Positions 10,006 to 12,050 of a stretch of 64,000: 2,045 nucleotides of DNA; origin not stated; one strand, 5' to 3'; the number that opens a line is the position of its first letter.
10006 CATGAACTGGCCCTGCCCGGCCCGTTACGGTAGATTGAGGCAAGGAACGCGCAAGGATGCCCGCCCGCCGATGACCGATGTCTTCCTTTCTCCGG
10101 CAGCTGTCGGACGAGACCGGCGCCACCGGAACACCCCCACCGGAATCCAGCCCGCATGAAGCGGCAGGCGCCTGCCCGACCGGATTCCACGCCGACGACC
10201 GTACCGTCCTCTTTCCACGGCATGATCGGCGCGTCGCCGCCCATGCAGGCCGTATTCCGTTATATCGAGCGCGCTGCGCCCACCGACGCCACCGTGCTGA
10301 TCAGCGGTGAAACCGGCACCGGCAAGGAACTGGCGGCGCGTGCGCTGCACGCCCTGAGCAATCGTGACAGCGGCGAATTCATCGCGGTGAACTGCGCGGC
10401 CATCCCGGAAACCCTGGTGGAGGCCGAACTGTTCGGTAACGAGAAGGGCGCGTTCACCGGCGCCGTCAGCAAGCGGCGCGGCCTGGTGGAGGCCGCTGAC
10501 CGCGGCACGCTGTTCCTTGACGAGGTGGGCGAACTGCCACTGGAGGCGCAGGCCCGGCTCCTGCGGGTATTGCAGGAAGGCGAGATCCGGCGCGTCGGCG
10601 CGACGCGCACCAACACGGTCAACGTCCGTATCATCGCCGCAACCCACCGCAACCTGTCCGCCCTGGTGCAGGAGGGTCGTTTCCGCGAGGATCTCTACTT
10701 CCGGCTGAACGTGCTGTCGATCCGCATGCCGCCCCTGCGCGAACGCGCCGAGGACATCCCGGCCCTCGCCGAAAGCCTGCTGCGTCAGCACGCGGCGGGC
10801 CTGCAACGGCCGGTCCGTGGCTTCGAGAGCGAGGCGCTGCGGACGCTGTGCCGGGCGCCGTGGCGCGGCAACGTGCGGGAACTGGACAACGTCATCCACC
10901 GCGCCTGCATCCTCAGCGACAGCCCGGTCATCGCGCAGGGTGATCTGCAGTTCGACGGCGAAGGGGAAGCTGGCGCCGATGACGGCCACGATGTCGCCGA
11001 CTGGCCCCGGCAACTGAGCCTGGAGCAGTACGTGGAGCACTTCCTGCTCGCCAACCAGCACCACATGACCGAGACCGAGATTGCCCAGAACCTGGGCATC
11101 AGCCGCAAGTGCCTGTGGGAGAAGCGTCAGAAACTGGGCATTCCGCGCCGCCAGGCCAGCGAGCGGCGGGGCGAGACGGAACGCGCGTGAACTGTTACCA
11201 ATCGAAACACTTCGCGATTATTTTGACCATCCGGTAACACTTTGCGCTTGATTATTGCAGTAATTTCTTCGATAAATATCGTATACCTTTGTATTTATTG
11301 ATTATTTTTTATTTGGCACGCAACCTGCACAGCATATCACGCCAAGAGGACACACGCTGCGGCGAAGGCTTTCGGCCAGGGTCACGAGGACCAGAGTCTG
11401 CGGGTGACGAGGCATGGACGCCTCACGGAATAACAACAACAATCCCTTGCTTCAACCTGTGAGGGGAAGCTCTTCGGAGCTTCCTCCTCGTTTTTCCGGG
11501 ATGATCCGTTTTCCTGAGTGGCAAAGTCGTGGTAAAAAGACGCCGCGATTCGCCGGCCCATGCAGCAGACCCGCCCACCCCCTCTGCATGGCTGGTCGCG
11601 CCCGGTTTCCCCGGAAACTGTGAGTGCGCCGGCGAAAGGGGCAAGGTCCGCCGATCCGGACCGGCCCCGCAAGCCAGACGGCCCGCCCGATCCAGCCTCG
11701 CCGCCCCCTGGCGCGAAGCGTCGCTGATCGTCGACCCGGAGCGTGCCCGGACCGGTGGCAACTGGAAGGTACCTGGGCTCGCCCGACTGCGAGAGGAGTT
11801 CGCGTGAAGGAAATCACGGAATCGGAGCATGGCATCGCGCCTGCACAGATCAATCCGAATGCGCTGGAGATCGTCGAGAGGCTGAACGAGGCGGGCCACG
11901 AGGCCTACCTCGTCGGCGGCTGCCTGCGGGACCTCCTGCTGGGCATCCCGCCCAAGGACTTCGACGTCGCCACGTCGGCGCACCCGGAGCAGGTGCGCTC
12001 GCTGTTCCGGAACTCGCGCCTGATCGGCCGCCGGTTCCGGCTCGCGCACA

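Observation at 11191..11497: Candidate sigma-54-driven, CrcZ-like Hfq-sponge sRNA in the spacer between the activator gene and pcnB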

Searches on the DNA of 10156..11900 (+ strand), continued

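Call 58: search_with_rna_model(model_id=R1, sources=[L086, L087, L096], max_evalue=10, filters=off, show_alignments=3)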
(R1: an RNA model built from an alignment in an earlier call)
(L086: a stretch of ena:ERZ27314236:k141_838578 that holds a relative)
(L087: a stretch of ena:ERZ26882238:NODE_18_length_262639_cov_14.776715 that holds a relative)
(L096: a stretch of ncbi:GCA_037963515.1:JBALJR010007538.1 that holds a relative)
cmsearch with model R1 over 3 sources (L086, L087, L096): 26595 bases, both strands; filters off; matches with E-value up to 10: 40.
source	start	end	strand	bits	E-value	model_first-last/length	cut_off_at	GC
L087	5828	5981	+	15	0.00083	1-157/157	no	0.51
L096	750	797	-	11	0.015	35-85/157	no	0.77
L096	5864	5883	+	10.9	0.016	126-145/157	no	0.8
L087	5950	5969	-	7.7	0.16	126-145/157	no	0.85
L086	8900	8949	-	7.6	0.18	1-157/157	no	0.54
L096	5649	5681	-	6.9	0.3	117-149/157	no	0.61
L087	8576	8598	-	6.5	0.41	36-58/157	no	0.78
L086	2790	2808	-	5.8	0.67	38-56/157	no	0.63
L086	5986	6120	+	5.7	0.72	1-157/157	no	0.54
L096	5864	5883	-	5.2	1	126-145/157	no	0.8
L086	7882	7902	-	4.3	2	37-57/157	no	0.52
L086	5224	5251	-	4.2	2.1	122-149/157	no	0.61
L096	6844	6859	-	4.1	2.4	128-143/157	no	0.81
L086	3724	3795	+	4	2.4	1-157/157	no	0.51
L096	3571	3624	+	4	2.5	111-149/157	no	0.67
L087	7014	7027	-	3.6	3.4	129-142/157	no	0.71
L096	5648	5675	+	3.6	3.4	120-149/157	no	0.64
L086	7320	7363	-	3.5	3.7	1-157/157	no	0.61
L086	5516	5583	+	3.5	3.7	1-157/157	no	0.54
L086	5375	5411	+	3.5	3.7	1-157/157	no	0.51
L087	2306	2319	-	3.4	3.8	71-84/157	no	0.64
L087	2008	2023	-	3.4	3.9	70-85/157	no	0.81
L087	6176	6219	+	3.4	3.9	1-157/157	no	0.5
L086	5522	5564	-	3.3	4.3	110-149/157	no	0.58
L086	5711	5729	+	3.2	4.5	38-56/157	no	0.58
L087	3512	3530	-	3.2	4.7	38-56/157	no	0.79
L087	2663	2687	-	3.1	4.8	35-59/157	no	0.8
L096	2617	2654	-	3.1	4.9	107-149/157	no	0.79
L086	8236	8276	+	3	5.2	1-157/157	no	0.51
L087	1585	1605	-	2.9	5.6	37-57/157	no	0.67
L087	3946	3957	-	2.6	6.9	72-83/157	no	0.75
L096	3092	3103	+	2.6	6.9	72-83/157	no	0.75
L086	6827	6927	-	2.5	7.5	1-157/157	no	0.65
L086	5810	5853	-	2.5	7.7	1-157/157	no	0.41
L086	5817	5866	+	2.4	8.1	1-157/157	no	0.42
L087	7326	7337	+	2.4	8.2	72-83/157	no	0.67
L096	4402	4509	+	2.3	8.7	1-157/157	no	0.66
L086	5222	5251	+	2.3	8.8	120-149/157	no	0.6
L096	7191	7200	-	2.2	9.3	73-82/157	no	0.7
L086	7665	7682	-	2.2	9.6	68-85/157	no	0.72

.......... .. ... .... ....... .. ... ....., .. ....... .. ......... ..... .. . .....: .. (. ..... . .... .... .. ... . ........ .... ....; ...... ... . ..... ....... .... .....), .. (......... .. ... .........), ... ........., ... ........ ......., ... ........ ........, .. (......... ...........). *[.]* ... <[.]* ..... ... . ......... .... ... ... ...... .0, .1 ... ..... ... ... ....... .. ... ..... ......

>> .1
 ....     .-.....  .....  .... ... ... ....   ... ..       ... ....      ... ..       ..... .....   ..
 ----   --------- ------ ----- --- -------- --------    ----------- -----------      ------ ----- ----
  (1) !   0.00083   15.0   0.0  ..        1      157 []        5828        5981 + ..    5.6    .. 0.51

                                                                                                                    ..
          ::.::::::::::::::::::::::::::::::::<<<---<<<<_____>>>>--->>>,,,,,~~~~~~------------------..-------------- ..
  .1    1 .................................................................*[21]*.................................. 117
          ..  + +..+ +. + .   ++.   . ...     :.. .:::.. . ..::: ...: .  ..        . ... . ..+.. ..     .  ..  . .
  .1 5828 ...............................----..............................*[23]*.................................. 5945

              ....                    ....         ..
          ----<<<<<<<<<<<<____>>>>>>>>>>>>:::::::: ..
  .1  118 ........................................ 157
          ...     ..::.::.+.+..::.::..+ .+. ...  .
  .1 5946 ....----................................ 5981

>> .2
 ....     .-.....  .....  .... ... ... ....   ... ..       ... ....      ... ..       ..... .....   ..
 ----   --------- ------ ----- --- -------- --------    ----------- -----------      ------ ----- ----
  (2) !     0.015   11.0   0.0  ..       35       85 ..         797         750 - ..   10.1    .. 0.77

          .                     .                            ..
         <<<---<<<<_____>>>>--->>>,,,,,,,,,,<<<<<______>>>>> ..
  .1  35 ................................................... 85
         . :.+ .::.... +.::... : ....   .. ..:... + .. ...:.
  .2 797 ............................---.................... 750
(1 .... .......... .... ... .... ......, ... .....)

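Call 75: search_with_rna_model(model_id=R1, sources=[L001, L002, L003, L004, L005, L006, L007, L008, L009, L010, L011, L012, L013, L014, L015, L016, L017, L018, L019, L020, L021, L022, L023, L024, L025, L026, L027, L028, L029, L030, L031, L032, L033, L034, L035, L036, L037, L038, L039, L040, L041, L042, L043, L044, L045, L046, L047, L048, L049, L050, L051, L052, L053, L054, L055, L056, L057, L058, L059, L060, L061, L062, L063, L064, L065, L066, L067, L068, L069, L070, L071, L072, L073, L074, L075, L076, L077, L078, L079, L080, L088, L089, L090, L091, L092, L093], max_evalue=1)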
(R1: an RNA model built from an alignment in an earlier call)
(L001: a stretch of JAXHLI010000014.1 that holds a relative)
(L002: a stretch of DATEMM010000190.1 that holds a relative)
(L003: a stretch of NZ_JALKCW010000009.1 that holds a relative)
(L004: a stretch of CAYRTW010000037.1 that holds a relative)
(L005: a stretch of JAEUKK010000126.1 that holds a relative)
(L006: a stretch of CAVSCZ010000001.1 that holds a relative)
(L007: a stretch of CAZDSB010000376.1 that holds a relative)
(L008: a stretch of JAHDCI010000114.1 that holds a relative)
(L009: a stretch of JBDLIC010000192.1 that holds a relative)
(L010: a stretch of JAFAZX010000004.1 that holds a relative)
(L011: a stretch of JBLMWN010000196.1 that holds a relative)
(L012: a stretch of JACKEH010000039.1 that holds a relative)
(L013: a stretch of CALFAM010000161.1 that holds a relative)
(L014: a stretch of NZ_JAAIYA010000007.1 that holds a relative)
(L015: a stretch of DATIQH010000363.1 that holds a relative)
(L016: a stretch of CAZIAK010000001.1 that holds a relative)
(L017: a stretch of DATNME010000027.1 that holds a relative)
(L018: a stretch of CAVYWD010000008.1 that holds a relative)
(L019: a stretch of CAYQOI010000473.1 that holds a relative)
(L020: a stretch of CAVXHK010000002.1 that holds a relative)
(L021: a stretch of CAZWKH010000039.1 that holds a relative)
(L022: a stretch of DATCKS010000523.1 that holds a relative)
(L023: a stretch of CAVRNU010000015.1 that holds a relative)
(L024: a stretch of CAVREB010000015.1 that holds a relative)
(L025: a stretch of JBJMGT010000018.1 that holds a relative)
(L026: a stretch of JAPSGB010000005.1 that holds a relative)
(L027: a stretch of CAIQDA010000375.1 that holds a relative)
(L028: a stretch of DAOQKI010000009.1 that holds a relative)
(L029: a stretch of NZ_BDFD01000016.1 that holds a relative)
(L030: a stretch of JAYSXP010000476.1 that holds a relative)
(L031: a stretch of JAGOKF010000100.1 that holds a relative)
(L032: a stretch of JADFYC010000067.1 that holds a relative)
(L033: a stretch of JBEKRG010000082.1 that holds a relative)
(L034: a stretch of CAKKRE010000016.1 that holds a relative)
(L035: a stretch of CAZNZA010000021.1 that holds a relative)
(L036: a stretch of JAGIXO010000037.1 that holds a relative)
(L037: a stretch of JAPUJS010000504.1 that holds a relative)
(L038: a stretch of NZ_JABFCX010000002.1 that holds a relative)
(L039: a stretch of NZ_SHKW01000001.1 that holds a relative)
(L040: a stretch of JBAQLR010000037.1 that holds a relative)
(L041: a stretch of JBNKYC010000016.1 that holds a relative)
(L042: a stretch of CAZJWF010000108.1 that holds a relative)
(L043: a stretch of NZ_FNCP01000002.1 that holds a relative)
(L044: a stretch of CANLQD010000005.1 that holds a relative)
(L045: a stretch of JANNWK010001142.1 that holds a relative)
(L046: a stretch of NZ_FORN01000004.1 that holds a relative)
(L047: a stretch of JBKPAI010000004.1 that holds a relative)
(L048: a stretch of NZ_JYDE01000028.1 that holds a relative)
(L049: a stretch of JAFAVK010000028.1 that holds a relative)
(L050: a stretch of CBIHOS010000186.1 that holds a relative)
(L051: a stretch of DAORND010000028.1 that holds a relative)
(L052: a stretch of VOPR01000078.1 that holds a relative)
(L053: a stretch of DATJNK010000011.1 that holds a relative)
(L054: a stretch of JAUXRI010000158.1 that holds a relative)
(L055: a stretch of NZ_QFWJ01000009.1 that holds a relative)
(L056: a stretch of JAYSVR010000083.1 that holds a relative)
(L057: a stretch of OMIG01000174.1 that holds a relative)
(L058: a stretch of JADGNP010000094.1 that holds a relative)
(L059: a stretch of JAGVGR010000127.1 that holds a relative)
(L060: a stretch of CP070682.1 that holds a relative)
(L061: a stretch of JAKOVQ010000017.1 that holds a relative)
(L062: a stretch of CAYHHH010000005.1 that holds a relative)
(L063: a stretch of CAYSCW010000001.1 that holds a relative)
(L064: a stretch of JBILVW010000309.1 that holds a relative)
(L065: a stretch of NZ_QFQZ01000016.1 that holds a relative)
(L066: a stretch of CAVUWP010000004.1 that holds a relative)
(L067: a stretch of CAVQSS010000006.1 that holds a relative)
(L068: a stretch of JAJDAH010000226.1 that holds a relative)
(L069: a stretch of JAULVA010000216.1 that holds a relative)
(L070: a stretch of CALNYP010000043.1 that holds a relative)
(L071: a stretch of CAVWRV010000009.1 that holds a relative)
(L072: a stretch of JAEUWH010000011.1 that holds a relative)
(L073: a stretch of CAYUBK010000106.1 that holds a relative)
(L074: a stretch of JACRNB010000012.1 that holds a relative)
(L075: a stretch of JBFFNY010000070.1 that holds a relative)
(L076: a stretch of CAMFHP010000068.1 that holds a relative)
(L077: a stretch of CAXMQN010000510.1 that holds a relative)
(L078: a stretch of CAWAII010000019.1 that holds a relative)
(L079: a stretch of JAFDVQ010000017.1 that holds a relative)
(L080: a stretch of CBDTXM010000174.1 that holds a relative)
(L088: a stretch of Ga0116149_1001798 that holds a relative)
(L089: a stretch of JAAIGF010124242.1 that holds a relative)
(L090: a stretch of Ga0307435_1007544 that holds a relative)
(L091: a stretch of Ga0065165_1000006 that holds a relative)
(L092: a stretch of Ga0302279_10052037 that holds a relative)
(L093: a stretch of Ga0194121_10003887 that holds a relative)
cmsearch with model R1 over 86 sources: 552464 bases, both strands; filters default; matches with E-value up to 1: 2.
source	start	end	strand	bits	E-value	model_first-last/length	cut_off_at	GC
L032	4795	4908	-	10.8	0.37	1-157/157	no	0.5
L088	3982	4129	-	10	0.67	1-157/157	no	0.58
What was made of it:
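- Tried and rejected: The family model finds nothing in them (call 75).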
